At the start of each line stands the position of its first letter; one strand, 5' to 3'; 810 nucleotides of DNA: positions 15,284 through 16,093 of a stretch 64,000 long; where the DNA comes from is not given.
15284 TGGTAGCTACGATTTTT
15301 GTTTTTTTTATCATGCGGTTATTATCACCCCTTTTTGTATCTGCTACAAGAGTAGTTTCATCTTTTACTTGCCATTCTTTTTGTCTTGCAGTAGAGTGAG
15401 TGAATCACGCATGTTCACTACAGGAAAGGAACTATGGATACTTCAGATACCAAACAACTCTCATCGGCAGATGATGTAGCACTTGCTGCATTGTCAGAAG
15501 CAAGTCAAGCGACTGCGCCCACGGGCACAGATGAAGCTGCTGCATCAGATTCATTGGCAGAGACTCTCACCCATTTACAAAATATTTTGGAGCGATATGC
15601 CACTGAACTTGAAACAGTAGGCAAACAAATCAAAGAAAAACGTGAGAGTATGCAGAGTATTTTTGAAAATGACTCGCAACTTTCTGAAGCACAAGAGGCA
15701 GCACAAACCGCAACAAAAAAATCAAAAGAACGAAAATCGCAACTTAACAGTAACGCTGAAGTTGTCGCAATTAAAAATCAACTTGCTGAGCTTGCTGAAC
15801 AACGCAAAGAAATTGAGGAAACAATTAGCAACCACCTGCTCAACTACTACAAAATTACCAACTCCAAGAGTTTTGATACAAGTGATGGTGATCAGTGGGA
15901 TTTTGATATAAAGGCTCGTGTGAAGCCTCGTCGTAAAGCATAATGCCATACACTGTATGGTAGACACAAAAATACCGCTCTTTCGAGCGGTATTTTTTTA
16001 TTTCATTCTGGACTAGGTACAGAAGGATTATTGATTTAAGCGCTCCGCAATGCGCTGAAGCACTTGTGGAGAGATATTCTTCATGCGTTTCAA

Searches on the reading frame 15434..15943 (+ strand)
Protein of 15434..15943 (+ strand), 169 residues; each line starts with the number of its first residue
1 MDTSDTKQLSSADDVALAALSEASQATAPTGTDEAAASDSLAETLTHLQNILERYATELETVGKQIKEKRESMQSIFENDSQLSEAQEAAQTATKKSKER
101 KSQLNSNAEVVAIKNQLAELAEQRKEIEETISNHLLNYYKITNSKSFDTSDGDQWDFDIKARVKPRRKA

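Call 67: search_protein_families(library=pfam, max_evalue=0.01, proteins=[window:15434-15943:+])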
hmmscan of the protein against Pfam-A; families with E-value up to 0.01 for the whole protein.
window:15434-15943:+ (169 aa): 2 families
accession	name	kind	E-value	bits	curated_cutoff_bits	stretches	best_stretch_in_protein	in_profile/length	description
PF10498.14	IFT57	-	0.0041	16.6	40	1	47-128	269-350/360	Intra-flagellar transport protein 57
PF11802.13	CENP-K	-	0.0064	16.5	27.2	1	45-141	81-181/263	Centromere-associated protein K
